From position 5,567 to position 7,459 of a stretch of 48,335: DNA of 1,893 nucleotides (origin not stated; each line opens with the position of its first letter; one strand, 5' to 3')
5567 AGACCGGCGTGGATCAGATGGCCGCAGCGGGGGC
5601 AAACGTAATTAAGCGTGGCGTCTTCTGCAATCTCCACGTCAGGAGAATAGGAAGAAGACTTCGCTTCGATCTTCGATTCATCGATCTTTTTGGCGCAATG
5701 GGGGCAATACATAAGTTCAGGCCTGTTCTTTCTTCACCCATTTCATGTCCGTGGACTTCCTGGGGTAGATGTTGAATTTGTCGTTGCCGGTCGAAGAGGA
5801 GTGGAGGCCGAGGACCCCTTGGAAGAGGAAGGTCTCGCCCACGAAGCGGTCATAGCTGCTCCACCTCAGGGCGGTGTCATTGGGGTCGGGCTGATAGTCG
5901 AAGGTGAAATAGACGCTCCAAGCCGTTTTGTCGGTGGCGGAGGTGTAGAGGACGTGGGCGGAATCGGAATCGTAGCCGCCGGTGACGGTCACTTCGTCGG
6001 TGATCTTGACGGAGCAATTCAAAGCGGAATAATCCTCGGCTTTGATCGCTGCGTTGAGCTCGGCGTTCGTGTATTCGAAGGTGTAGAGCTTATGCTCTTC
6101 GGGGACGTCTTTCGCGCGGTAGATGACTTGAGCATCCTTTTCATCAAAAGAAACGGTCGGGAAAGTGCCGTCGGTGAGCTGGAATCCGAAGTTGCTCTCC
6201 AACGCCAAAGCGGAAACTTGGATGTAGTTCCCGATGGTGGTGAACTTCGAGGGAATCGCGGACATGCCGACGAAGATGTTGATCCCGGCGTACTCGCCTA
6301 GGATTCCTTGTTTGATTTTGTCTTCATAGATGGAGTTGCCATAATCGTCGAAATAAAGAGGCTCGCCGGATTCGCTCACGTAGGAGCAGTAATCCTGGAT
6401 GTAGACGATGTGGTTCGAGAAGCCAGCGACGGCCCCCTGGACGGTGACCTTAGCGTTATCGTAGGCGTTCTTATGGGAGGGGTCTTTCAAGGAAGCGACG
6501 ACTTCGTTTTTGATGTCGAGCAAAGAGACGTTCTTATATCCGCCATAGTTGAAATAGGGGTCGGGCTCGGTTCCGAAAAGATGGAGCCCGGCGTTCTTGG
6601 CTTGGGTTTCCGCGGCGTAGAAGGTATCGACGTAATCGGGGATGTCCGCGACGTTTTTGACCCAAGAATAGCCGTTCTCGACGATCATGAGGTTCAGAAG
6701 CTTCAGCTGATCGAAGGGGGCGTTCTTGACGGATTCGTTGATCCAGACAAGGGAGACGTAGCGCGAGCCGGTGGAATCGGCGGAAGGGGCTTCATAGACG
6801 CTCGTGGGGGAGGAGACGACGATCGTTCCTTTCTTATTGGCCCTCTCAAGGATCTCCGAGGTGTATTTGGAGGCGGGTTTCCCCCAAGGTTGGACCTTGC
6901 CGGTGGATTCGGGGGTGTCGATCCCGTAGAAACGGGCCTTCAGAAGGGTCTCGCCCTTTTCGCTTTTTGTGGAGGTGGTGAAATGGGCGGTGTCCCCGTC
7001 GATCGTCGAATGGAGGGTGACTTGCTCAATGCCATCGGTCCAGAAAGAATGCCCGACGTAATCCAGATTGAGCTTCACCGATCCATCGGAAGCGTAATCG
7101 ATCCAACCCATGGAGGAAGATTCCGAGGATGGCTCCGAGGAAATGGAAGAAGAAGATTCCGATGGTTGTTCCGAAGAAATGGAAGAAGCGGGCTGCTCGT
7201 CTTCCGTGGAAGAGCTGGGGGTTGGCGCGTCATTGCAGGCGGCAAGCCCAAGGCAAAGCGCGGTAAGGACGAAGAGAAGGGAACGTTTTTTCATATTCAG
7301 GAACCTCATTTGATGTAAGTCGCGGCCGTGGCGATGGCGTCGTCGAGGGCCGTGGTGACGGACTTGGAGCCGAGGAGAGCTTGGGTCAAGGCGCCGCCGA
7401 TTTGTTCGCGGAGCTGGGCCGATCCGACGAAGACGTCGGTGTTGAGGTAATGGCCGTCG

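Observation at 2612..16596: Nine-gene operon coupling a surface nuclease, a multi-OB-like lipoprotein and an atypical ABC importer: candidate nucleic-acid capture, degradation and import system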

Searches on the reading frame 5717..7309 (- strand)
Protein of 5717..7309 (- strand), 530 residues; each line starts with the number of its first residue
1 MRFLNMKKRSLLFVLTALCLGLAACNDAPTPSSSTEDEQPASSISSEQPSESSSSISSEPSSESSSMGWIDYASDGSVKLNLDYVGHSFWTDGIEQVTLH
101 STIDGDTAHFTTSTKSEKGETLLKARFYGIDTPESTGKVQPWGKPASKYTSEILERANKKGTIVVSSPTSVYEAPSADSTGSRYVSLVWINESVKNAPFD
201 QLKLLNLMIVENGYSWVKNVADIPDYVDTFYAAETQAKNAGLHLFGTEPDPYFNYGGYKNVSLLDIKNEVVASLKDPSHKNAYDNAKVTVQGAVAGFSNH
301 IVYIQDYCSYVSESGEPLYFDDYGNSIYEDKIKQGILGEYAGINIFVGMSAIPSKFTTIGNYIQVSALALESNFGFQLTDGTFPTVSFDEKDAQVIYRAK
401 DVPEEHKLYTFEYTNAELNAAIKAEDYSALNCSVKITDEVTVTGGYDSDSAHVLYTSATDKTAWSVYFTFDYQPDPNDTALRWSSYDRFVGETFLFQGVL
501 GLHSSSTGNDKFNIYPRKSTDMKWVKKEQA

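Call 4: search_protein_families(library=pfam, proteins=[window:5717-7309:-], max_evalue=0.01)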
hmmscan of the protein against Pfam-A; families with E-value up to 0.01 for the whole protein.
window:5717-7309:- (530 aa): 1 family
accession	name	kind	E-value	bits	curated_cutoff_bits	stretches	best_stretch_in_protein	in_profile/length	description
PF00565.23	SNase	-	2.4e-09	38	21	1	125-244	2-104/107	Staphylococcal nuclease homologue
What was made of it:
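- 5717..7309 (-): g7: lipoprotein with a staphylococcal-nuclease domain (about 95-245) and a conserved ~280-residue C-terminal region. Pfam SNase 38 bits (call 4) and lipobox LAAC.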

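Call 5: search_protein_families(library=ncbifam, proteins=[window:5717-7309:-], max_evalue=0.01)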
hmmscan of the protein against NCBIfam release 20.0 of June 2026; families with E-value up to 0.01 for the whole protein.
window:5717-7309:- (530 aa): 1 family
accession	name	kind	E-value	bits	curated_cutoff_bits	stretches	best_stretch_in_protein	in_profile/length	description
NF047694.1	TnucaseNucIStaph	equivalog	6.3e-09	35.6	250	1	94-242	44-171/175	thermonuclease NucI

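Call 12: find_homologous_proteins(query=window:5717-7309:-, max_evalue=0.001)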
Query window:5717-7309:- (530 aa): 693 proteins with E <= 0.001 among 8000 candidates; the best 120 are listed.
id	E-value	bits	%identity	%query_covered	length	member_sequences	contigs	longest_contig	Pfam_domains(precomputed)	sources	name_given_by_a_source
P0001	0.0e+0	1082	93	99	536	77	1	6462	PF00565.24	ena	-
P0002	1.2e-278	943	79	99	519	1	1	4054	PF00565.24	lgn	-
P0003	1.8e-265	900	78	98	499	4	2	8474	PF00565.24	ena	-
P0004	1.9e-245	834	71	98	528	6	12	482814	PF00565.24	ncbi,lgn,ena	-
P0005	2.8e-243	826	70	99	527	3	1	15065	PF00565.24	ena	-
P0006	1.1e-242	824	70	98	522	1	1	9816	PF00565.24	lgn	-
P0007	7.9e-242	822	69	98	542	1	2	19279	PF00565.24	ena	-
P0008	2.2e-234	797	69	99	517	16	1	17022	PF00565.24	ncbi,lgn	-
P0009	2.2e-234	797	67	99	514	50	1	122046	PF00565.24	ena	-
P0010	4.3e-233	793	68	99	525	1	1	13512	PF00565.24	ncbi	-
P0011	8.3e-232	788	68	99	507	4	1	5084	PF00565.24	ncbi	-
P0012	3.0e-231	787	68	98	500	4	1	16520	PF00565.24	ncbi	-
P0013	7.3e-229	779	67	98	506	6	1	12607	PF00565.24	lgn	-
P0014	1.3e-228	778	73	86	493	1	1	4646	PF00565.24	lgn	-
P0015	6.3e-228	776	73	86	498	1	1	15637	PF00565.24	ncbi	-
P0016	5.6e-227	773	67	98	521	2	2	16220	PF00565.24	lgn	-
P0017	5.9e-217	740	64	98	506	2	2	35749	PF00565.24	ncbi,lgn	-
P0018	6.3e-217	739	63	99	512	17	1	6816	PF00565.24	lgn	-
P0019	2.0e-172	593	58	87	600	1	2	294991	PF00565.24,PF02368.25,PF26918.1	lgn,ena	-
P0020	1.1e-170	587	56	87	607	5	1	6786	PF26182.1,PF00565.24,PF02368.25,PF26918.1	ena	-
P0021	3.4e-167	575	52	98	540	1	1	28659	PF00565.24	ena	-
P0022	6.8e-167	574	54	98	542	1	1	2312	PF00565.24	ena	-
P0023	2.7e-166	572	55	86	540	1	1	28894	PF00565.24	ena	-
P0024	1.8e-165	570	55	86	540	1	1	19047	PF00565.24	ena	-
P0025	2.7e-165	569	55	90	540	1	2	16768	PF00565.24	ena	-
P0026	4.4e-165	568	52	99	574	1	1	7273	PF26182.1,PF00565.24,PF02368.25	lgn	-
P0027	6.9e-165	568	55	92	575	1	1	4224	PF00565.24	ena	-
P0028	2.6e-164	566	54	98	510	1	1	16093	PF00565.24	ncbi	-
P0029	2.9e-164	566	52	98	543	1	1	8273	PF00565.24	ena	-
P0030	7.1e-164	564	51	99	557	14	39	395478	PF00565.24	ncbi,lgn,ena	-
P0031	3.0e-159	549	54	87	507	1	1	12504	PF00565.24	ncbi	-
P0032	7.8e-159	548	54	90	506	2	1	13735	PF00565.24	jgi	-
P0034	1.0e-157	544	53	86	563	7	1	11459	PF00565.24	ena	-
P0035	2.0e-157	543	53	88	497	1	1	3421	PF00565.24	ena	-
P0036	2.4e-155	536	52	97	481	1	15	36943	PF00565.24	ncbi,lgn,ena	-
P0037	2.7e-155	536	53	98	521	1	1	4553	PF00565.24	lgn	-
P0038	1.8e-154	533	55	86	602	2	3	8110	PF00565.24,PF02368.25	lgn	-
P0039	1.2e-152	527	51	99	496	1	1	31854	PF00565.24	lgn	-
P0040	2.4e-151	523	50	95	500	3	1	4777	PF00565.24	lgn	-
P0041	1.0e-150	521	53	89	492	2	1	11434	PF00565.24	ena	-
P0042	2.6e-149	516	48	98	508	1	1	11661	PF00565.24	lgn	-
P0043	4.9e-148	512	51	87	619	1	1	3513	PF00565.24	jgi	jgi:endonuclease YncB( thermonuclease family)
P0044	6.2e-148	512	51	98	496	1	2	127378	PF00565.24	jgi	-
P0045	2.9e-147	510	52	86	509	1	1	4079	PF00565.24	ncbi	-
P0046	5.1e-147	509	54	86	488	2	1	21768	PF00565.24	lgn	-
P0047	4.8e-146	506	49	97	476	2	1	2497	PF00565.24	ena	-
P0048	5.0e-146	506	50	98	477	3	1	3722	PF00565.24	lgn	-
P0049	1.0e-145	505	49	98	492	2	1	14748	PF00565.24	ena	-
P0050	9.7e-145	501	51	86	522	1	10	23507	PF00565.24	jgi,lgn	jgi:endonuclease YncB( thermonuclease family)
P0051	2.4e-144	500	49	95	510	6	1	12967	PF00565.24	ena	-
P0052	2.6e-144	500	49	98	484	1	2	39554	PF00565.24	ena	-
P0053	2.0e-143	497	50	97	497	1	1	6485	PF00565.24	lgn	-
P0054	2.3e-143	497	49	91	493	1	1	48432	PF00565.24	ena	-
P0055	1.7e-142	494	48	98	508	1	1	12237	PF00565.24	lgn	-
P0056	2.4e-142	493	49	98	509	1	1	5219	PF00565.24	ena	-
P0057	1.0e-141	491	52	87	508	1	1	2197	PF00565.24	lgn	-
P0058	1.3e-141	491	51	86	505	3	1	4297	PF00565.24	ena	-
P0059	2.5e-141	490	49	91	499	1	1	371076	PF00565.24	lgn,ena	-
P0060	2.7e-141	490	54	86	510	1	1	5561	PF00565.24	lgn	-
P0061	3.3e-141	490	49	98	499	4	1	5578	PF00565.24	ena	-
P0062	4.3e-141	489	49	98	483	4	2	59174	PF00565.24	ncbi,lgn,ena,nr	ncbi:MAG: thermonuclease family protein [Bacilli bacterium]|nr:thermonuclease family protein [Bacill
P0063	1.9e-140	487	48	99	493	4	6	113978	PF00565.24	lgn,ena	-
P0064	1.0e-139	485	53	86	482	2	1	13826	PF00565.24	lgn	-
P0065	4.9e-139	482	48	99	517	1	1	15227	PF00565.24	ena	-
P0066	8.8e-139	482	50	90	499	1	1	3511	PF00565.24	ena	-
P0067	1.4e-138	481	50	86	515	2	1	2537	PF00565.24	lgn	-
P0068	9.1e-138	478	48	99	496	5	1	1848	PF00565.24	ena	-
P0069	1.5e-137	478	48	94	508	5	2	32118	PF00565.24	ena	-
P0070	4.4e-137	476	49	86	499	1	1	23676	PF00565.24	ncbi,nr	ncbi:MAG: thermonuclease family protein [Bacilli bacterium]|nr:thermonuclease family protein [Bacill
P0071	6.3e-137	475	48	98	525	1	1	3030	PF00565.24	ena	-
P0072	1.0e-136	475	50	87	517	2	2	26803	PF00565.24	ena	-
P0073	1.1e-136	475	47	95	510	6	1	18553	PF00565.24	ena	-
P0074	2.5e-136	474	48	95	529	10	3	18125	PF00565.24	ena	-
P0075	2.9e-136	473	50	86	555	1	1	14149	PF00565.24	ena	-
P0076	3.8e-136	473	49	86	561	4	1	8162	PF00565.24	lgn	-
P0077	9.2e-136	472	48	98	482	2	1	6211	PF00565.24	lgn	-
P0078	1.0e-135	471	48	96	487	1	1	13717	PF00565.24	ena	-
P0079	1.1e-135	471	52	88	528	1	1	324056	PF00565.24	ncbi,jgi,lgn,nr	ncbi:MAG: thermonuclease family protein [Bacilli bacterium]|jgi:endonuclease YncB( thermonuclease fa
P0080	1.1e-135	471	47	98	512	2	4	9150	PF00565.24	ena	-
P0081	1.2e-135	471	46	98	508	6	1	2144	PF00565.24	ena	-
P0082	3.3e-135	470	48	87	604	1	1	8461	PF00565.24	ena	-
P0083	4.4e-135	469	48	99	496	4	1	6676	PF00565.24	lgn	-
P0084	1.2e-134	468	51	90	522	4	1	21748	PF00565.24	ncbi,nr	ncbi:MAG: thermonuclease family protein [Bacilli bacterium]|nr:thermonuclease family protein [Bacill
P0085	2.1e-134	467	49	88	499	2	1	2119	PF00565.24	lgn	-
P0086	2.3e-134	467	52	86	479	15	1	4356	PF00565.24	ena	-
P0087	3.9e-134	466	48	98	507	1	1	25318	PF00565.24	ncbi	-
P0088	4.5e-134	466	52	89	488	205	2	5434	PF00565.24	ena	-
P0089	4.7e-134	466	48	98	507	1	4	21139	PF00565.24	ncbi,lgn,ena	-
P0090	7.1e-134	465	47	99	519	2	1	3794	PF00565.24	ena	-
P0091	8.9e-134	465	47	98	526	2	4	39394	PF00565.24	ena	-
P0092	1.5e-133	464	48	99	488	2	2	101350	PF00565.24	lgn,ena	-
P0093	4.8e-133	463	49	87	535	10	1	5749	PF00565.24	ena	-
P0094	6.6e-133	462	49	87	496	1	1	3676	PF00565.24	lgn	-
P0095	7.2e-133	462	48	98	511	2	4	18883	PF00565.24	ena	-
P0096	8.3e-133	462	52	86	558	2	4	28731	PF00565.24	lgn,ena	-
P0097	1.7e-132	461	47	98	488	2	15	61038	PF00565.24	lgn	-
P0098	2.2e-132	460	50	89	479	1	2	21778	PF00565.24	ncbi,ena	-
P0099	2.5e-132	460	50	89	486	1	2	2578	PF00565.24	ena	-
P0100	3.0e-132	460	46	98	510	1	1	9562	PF00565.24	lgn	-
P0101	3.5e-132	460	51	86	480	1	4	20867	PF00565.24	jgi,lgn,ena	jgi:nicotinamide mononucleotide adenylyltransferase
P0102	7.9e-132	459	53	88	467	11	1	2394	PF00565.24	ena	-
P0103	1.0e-131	458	51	89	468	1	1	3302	PF00565.24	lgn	-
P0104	1.1e-131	458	49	86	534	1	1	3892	PF00565.24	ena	-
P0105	1.5e-131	458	46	98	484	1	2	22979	PF00565.24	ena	-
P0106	1.5e-131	458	48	87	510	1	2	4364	PF00565.24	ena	-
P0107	2.4e-131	457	47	99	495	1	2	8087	PF00565.24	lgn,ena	-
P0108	2.7e-131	457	48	98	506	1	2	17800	PF00565.24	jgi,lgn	jgi:endonuclease YncB( thermonuclease family)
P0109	3.4e-131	457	46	98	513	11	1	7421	PF00565.24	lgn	-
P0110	4.2e-131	456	47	98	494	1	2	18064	PF00565.24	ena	-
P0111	4.7e-131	456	50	86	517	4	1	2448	PF00565.24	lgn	-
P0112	5.6e-131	456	47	98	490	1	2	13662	PF00565.24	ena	-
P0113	6.1e-131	456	47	98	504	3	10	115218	PF00565.24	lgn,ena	-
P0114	1.2e-130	455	50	86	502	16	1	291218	PF00565.24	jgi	-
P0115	4.7e-130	453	46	95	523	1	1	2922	PF00565.24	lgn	-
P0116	1.1e-129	452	51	86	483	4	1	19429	PF00565.24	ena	-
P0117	1.2e-129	451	49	87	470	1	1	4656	PF00565.24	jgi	-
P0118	1.2e-129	451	50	86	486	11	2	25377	PF00565.24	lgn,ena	-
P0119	1.8e-129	451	47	98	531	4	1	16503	PF00565.24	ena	-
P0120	2.5e-129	450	48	86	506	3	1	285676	PF00565.24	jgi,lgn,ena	-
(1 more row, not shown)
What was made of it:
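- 5717..7309 (-): Homologues number 693, and the best hits are conserved over nearly the full length (call 12).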

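Call 13: find_encoding_contigs(protein=P0004, flank=10000, max_places=2)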
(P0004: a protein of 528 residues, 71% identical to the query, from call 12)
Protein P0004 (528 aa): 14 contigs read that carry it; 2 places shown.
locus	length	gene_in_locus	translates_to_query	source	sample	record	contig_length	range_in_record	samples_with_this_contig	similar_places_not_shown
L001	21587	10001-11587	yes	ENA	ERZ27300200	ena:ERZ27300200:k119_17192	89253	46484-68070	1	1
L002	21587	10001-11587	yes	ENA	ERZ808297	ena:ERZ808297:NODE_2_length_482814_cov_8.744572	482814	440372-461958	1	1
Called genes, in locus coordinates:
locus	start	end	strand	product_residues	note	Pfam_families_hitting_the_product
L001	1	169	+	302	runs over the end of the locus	PF00528:BPD_transp_1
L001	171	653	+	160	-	PF06414:Zeta_toxin (weak), PF08433:KTI12 (weak), PF13671:AAA_33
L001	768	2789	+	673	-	-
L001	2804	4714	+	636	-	PF00005:ABC_tran, PF13304:AAA_21 (faint), PF00005:ABC_tran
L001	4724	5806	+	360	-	PF00528:BPD_transp_1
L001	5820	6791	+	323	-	PF00528:BPD_transp_1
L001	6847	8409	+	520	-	PF13416:SBP_bac_8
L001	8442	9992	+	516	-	PF13416:SBP_bac_8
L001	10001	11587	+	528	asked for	PF00565:SNase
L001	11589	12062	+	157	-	PF07332:Phage_holin_3_6 (weak)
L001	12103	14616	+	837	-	PF02368:Big_2, PF22359:Big-like (weak)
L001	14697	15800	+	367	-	-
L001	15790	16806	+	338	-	PF06271:RDD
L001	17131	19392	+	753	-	-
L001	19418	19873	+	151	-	-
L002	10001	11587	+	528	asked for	PF00565:SNase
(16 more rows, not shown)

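Call 14: find_encoding_contigs(protein=P0079, flank=10000, max_places=2)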
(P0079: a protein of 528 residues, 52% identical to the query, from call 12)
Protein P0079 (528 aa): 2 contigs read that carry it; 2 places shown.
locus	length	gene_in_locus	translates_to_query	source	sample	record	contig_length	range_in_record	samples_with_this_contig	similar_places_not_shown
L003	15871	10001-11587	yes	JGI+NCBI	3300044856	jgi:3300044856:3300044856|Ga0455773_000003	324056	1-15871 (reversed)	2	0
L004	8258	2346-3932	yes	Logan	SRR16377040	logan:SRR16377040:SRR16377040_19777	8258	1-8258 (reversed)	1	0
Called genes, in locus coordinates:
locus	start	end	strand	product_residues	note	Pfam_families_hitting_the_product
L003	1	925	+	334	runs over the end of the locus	PF06271:RDD (weak)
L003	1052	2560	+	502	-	-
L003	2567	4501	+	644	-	PF00005:ABC_tran, PF13304:AAA_21 (weak), PF00005:ABC_tran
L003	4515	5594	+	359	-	PF00528:BPD_transp_1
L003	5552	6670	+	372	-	PF00528:BPD_transp_1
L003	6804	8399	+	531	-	-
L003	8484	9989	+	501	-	PF13416:SBP_bac_8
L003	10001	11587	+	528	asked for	PF00565:SNase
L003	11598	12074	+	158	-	-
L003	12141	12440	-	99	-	-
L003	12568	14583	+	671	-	-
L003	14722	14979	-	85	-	PF13470:PIN_3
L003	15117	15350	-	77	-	PF02604:PhdYeFM_antitox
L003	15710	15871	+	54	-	?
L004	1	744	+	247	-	?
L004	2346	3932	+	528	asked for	PF00565:SNase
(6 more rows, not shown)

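Call 19: find_related_loci(query=A1, collection=genome_contigs, flank=10000)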
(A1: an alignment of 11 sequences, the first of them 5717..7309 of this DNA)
Query A1 (530 aa) in genome_contigs; peptide patterns used: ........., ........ (x = any residue, [..] = any of these).
275 stretches matched a pattern; 220 encode a relative of the query (tblastn E <= 1e-3); the best 80 are kept; 80 distinct loci.
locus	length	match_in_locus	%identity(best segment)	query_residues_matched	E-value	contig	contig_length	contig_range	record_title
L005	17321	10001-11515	71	20-527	0e+0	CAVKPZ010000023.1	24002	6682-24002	Lachnospiraceae bacterium isolate H07689-L1_cleanbin_000017 genome assembly, contig: Spades_H07689-L1_contig_1153, whole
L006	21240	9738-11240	68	1-526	0e+0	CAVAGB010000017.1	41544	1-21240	Erysipelotrichaceae bacterium isolate H07605-L1_cleanbin_000011 genome assembly, contig: Spades_H07605-L1_contig_326, wh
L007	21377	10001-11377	76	69-526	0e+0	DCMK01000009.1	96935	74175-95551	MAG TPA_asm: Bacillales bacterium UBA1624 UBA1624_contig_2547, whole genome shotgun sequence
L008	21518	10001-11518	67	5-527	0e+0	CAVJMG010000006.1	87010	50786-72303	uncultured Bacteroidales bacterium isolate H07654-L1_cleanbin_000028 genome assembly, contig: Spades_H07654-L1_contig_10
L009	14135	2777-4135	73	69-522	0e+0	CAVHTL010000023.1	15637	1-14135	bacterium isolate H07637-L1_cleanbin_000029 genome assembly, contig: Spades_H07637-L1_contig_2237, whole genome shotgun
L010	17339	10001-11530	64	1-527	0e+0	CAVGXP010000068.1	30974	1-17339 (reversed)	bacterium isolate G02630-L1_cleanbin_000018 genome assembly, contig: Spades_G02630-L1_contig_641, whole genome shotgun s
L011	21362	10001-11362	56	69-527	2e-171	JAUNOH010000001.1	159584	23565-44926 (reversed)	MAG: Bacillota bacterium isolate S34M_St_12 NODE_16_length_159584_cov_33.119903, whole genome shotgun sequence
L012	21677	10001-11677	50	2-529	5e-170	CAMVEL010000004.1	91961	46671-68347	MAG TPA_asm: uncultured Erysipelotrichaceae bacterium isolate SRR8387716_bin.60_metaWRAP_v1.3_MAG genome assembly, conti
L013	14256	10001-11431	52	6-522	2e-165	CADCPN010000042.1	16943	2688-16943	MAG: uncultured Erysipelotrichaceae bacterium isolate RUG14861 genome assembly, contig: RUG14861_asm_42, whole genome sh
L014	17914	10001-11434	50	2-525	5e-153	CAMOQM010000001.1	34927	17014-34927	MAG: uncultured Bacillales bacterium isolate SRR873606_bin.8_metaWRAP_v1.3_MAG genome assembly, contig: NODE_1688_length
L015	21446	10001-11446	49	2-525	2e-150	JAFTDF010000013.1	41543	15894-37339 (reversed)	MAG: Bacilli bacterium isolate RGIG3712 Goat_Rumen.Co__c798126, whole genome shotgun sequence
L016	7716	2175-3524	53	57-526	3e-144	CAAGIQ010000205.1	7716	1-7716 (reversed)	MAG TPA_asm: Bacilli bacterium, isolate HGM10890, WGS project CAAGIQ010000000 data, contig: SRS476289_51_k119_330689, wh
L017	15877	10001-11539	49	2-522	4e-144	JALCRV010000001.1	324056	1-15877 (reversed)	MAG: Bacilli bacterium isolate UW_MP_BACIL3_1 Ga0455773_000003, whole genome shotgun sequence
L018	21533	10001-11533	46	5-527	7e-140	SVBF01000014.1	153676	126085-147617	MAG: Erysipelotrichaceae bacterium isolate SIG221 k141_433464, whole genome shotgun sequence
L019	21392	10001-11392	49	54-525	6e-137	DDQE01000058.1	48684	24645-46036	MAG TPA_asm: Bacillales bacterium UBA2450 UBA2450_contig_5540, whole genome shotgun sequence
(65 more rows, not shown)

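Call 59: search_solved_structures(query=A1, max_evalue=1, show_alignments=1)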
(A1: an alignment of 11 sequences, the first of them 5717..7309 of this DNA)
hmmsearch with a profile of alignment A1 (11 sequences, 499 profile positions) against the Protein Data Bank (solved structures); distinct sequences matched with E-value up to 1: 283 (the best 60 are shown).
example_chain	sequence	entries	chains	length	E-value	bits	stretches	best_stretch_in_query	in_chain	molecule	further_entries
1ii3_A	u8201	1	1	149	1.5e-07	33.5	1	82-142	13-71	STAPHYLOCOCCAL NUCLEASE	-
2rks_A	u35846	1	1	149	1.6e-07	33.5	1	82-142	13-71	Thermonuclease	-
3d6c_A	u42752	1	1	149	1.6e-07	33.5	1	82-142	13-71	Thermonuclease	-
1ihz_A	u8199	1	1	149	2.1e-07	33.1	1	82-142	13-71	STAPHYLOCOCCAL NUCLEASE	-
4k5x_A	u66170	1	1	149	2.2e-07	33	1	82-142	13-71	Thermonuclease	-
1syb_A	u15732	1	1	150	2.9e-07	32.6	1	82-142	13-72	STAPHYLOCOCCAL NUCLEASE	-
1ey8_A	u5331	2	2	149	3.3e-07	32.4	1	82-142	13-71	STAPHYLOCOCCAL NUCLEASE | Thermonuclease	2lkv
3va5_A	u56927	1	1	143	3.6e-07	32.3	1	82-142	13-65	Thermonuclease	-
1ey7_A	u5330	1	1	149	3.6e-07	32.3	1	82-142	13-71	STAPHYLOCOCCAL NUCLEASE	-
2f0t_A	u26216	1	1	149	3.7e-07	32.3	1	82-142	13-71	Staphylococcal nuclease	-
4s3s_A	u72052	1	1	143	3.7e-07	32.3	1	82-142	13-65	Thermonuclease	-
1kda_A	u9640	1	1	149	3.9e-07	32.2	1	82-142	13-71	STAPHYLOCOCCAL NUCLEASE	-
4qf4_A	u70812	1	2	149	4.2e-07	32.1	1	82-142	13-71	Thermonuclease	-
2f0s_A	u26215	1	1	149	4.3e-07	32.1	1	82-142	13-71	Staphylococcal nuclease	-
2f0h_A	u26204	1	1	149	4.5e-07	32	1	82-142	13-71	Staphylococcal nuclease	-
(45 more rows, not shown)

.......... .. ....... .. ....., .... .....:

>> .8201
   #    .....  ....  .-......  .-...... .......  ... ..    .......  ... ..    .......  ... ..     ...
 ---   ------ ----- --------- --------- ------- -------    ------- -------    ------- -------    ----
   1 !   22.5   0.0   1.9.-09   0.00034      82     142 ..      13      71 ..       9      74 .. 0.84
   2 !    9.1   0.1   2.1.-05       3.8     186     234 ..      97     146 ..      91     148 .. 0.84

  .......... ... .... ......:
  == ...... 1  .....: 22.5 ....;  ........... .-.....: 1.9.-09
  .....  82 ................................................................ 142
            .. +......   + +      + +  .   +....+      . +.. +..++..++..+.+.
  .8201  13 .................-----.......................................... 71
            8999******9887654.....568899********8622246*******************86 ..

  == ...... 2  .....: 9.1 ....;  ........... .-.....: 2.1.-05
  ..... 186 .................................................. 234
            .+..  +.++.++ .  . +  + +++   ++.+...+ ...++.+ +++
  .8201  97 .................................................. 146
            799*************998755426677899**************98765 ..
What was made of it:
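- On Staphylococcal nuclease (Pfam PF00565) - g7: PDB SNase chains match at E 1.5e-7 with the family profile (call 59). The alignment to SNase in call 59 covers the DGDT and DTPE motifs.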

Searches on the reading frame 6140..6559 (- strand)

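Call 52: search_protein_families(library=pfam, proteins=[window:6140-6559:-], max_evalue=1)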
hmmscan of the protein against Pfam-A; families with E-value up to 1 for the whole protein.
seq(140 aa): 1 family
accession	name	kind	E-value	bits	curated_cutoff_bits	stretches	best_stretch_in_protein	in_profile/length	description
PF08367.16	M16C_assoc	-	0.13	11.9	25.3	0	86-129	139-184/252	Peptidase M16C associated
